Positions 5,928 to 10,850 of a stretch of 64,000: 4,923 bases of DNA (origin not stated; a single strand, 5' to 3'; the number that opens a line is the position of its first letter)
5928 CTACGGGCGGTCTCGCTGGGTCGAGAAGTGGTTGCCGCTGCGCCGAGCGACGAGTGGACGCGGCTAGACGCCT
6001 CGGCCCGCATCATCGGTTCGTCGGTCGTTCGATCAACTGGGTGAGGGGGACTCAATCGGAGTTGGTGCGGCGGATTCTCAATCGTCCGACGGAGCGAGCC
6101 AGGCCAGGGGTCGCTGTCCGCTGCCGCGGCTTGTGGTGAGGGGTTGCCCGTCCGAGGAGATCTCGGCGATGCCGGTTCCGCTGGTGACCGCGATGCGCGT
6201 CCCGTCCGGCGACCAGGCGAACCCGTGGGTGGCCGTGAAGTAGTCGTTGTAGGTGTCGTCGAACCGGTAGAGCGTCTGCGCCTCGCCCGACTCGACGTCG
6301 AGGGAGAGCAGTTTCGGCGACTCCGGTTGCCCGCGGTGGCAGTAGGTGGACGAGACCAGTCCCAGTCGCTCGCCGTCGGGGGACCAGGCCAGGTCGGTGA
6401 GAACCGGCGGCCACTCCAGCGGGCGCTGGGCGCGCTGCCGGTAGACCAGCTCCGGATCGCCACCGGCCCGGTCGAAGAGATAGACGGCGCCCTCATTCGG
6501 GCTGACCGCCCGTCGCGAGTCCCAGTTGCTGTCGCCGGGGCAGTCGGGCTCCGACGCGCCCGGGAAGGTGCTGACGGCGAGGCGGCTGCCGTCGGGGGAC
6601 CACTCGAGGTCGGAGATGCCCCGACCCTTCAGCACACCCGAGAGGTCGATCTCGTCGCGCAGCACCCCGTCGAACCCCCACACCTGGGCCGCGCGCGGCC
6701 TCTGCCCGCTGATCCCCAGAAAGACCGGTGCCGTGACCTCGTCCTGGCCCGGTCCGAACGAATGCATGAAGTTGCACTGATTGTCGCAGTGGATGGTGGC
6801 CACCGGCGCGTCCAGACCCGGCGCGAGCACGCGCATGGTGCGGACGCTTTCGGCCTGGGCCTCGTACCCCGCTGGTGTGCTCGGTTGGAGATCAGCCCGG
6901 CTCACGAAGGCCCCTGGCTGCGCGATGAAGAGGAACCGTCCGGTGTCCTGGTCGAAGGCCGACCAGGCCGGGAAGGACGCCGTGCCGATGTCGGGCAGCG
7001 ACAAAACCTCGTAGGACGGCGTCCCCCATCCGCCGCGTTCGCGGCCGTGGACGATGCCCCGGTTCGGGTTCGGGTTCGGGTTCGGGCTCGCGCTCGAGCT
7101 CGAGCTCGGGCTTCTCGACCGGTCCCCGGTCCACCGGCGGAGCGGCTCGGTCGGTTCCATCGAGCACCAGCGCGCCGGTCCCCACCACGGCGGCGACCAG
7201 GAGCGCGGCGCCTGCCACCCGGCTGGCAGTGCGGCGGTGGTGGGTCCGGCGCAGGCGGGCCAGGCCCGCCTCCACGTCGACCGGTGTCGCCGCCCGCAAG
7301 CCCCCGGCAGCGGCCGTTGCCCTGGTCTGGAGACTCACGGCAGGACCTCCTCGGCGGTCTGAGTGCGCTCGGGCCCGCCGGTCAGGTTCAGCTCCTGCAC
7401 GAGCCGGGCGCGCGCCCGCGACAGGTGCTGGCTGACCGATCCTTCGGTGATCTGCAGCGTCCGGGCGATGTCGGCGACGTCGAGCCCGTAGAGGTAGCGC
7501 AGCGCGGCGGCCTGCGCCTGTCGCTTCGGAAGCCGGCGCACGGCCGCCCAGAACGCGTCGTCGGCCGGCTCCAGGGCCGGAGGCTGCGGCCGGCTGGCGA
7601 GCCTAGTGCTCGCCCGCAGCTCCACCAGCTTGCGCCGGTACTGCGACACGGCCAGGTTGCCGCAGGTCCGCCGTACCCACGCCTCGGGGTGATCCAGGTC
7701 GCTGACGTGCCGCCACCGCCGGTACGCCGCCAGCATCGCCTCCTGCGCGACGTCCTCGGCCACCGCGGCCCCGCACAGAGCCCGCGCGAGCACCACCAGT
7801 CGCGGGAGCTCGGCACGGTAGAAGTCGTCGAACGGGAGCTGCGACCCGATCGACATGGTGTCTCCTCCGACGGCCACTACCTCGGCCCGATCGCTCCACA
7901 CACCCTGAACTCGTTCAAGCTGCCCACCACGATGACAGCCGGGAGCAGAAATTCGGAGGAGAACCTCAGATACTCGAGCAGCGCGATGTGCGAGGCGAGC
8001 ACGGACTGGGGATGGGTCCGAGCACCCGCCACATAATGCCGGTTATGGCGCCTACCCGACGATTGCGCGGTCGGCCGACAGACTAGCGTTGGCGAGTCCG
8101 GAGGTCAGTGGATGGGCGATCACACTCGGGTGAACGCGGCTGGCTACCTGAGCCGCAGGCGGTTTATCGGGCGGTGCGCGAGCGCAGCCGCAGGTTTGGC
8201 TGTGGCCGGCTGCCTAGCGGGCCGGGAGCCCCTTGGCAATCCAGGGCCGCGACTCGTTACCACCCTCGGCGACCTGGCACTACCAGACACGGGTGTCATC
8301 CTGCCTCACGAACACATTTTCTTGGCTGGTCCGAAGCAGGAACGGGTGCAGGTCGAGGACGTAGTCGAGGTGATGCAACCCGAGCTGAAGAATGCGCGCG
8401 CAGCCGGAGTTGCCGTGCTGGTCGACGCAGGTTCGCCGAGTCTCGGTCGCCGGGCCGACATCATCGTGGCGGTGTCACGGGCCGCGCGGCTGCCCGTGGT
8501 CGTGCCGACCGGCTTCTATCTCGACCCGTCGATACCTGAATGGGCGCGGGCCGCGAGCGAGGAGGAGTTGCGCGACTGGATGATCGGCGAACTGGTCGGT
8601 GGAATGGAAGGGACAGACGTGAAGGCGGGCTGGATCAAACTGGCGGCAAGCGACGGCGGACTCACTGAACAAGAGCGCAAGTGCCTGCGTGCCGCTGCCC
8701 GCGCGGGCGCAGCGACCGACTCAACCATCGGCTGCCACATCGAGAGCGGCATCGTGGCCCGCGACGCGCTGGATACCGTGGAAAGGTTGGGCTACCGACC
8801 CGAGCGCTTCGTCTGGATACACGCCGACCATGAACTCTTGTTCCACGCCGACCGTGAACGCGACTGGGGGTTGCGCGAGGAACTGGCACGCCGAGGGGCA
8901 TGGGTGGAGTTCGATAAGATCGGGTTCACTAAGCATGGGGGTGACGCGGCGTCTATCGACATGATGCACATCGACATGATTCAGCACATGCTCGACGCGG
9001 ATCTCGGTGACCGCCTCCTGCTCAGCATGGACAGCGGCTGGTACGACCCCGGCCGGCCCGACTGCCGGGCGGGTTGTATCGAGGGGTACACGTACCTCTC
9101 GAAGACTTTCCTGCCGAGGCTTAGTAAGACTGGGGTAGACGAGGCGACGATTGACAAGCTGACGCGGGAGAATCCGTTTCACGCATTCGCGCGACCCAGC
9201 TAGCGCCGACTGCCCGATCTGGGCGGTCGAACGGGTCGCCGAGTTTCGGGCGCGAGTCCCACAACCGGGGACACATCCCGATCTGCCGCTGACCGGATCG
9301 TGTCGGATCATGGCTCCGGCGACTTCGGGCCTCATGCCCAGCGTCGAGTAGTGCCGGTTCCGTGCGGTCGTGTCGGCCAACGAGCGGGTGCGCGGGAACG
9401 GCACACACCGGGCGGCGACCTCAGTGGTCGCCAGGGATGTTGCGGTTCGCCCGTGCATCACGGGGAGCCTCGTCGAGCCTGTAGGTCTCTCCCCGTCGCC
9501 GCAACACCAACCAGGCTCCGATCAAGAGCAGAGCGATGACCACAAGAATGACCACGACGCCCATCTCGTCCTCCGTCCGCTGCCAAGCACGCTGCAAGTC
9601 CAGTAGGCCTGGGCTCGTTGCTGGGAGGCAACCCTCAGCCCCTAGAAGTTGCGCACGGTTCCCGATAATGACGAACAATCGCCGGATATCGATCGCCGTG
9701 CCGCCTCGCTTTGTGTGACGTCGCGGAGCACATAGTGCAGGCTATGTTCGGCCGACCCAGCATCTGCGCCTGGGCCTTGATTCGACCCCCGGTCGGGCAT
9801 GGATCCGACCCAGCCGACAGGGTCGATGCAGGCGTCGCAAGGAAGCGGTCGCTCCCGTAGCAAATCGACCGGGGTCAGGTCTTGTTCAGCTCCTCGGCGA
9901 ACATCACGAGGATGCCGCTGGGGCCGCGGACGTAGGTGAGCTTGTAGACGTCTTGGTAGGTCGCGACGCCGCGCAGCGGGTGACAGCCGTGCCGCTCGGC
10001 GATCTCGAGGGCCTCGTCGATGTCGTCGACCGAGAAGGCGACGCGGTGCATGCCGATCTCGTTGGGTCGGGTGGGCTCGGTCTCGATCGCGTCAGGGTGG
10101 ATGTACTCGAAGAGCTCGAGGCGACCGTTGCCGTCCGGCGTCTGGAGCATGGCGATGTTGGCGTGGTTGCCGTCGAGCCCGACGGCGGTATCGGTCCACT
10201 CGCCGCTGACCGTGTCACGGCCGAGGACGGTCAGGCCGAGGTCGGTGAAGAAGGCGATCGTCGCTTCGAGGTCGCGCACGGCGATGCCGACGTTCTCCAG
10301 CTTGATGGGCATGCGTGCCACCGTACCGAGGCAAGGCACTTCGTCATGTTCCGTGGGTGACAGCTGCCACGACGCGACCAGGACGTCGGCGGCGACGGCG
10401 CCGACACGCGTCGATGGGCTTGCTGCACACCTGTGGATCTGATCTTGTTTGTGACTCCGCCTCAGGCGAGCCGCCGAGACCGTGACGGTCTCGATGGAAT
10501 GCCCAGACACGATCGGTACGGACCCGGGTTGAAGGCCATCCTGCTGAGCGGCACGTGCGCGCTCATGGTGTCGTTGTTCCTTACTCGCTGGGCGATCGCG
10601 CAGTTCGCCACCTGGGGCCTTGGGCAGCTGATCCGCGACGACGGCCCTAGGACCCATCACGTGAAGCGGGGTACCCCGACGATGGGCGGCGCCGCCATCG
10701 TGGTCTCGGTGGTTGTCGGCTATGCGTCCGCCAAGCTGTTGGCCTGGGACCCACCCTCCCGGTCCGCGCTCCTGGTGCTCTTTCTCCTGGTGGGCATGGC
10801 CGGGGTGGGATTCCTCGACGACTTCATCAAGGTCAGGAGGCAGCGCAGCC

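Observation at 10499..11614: mraY (MurX-type) sits away from any dcw/mur-fts neighbourhood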

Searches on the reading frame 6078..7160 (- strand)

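Call 4: search_protein_families(library=pfam, proteins=[window:6078-7160:-])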
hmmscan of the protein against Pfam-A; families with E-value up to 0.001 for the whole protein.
window:6078-7160:- (360 aa): 4 families
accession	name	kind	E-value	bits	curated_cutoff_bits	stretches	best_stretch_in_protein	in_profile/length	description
PF07676.18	PD40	-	1e-05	25.8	20.9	0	312-328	12-28/38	WD40-like Beta Propeller Repeat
PF00400.38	WD40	-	1.1e-05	26.2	27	0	176-197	6-29/39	WD domain, G-beta repeat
PF12894.13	ANAPC4_WD40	-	3.2e-05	24.5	22.9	0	176-199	35-58/91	Anaphase-promoting complex subunit 4 WD40 domain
PF25174.1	Beta-prop_THOC3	-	0.00046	19.7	305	0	255-335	92-156/272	THOC3 beta-propeller domain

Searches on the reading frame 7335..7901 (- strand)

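Call 4: search_protein_families(library=pfam, proteins=[window:7335-7901:-])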
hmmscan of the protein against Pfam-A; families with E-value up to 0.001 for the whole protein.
window:7335-7901:- (188 aa): 4 families
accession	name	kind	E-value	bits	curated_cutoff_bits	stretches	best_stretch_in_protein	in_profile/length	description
PF08281.18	Sigma70_r4_2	-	4.1e-14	52.4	25.7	1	116-167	3-54/54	Sigma-70, region 4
PF04542.20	Sigma70_r2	-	6.7e-09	35.9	24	1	27-91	1-68/71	Sigma-70 region 2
PF04545.22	Sigma70_r4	-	2.7e-08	33.6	24.1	1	122-167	3-48/50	Sigma-70, region 4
PF07638.17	Sigma70_ECF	-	1.4e-05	25.6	21.1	1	107-172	120-184/185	ECF sigma factor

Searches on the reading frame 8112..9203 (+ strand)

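Call 4: search_protein_families(library=pfam, proteins=[window:8112-9203:+])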
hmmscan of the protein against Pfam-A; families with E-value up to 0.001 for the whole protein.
window:8112-9203:+ (363 aa): 1 family
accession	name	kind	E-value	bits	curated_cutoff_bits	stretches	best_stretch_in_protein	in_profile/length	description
PF02126.24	PTE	-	3.8e-42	145.2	22.4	1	59-359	5-297/298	Phosphotriesterase family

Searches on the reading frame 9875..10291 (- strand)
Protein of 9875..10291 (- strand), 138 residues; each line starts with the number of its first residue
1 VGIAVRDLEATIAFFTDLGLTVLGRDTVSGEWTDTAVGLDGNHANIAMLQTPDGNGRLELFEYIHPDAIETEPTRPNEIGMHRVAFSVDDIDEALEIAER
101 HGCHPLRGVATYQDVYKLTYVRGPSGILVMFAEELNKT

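Call 4: search_protein_families(library=pfam, proteins=[window:9875-10291:-])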
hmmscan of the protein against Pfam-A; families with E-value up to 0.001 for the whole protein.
window:9875-10291:- (138 aa): 3 families
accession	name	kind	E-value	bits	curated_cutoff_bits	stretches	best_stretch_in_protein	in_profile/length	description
PF13669.12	Glyoxalase_4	-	7.3e-13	49.2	27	1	1-107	3-95/109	Glyoxalase/Bleomycin resistance protein/Dioxygenase superfamily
PF00903.31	Glyoxalase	-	2.1e-12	48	20.6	1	2-131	6-121/121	Glyoxalase/Bleomycin resistance protein/Dioxygenase superfamily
PF13468.12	Glyoxalase_3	-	5.6e-05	23.7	25.1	1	1-107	4-104/176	Glyoxalase-like domain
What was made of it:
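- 9875..10291 (-): Divergently transcribed VOC/glyoxalase-family gene. This neighbour is not conserved with mraY2 in other species. Pfam Glyoxalase_4 and Glyoxalase (call 4).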

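Call 5: search_protein_families(library=ncbifam, proteins=[window:9875-10291:-])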
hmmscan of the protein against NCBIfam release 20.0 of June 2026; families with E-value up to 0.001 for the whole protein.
window:9875-10291:- (138 aa): 4 families
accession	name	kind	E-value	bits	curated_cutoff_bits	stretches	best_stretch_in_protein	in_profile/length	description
TIGR03081.1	metmalonyl_epim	equivalog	1.9e-07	31.7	114.95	1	1-106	5-99/129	methylmalonyl-CoA epimerase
NF008551.0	PRK11478.1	equivalog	7.4e-07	29.7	148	1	7-127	16-122/129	VOC family protein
TIGR00068.2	glyox_I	equivalog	8.5e-05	22.5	120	1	4-130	8-136/143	lactoylglutathione lyase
NF050075.1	SMU1112c_YaeR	equivalog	0.0004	20.6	140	1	54-103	49-95/125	SMU1112c/YaeR family gloxylase I-like metalloprotein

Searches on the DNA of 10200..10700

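Call 28: search_rna_families(source=window, start=10200, end=10700, threshold=evalue, max_evalue=10)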
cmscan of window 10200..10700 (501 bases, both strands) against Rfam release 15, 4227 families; matches with E-value up to 10: 2.
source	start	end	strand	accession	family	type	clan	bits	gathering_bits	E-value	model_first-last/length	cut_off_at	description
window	10383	10479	-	RF01668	P10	Gene; sRNA;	-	13.8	37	1.8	1-72/72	no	Pseudomonas sRNA P10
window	10647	10698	+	RF01763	Guanidine-III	Cis-reg; riboswitch;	-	11.9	36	6.2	1-67/67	no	Guanidine-III riboswitch aptamer (yKKC-III)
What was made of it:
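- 10397..10528 (+): Conserved non-coding upstream region (promoter, operator or 5' leader) that accompanies mraY2 in different genomic contexts. There is no Rfam match (call 28).
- Tried and rejected: There is no Rfam hit better than E = 1.8 (call 28).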
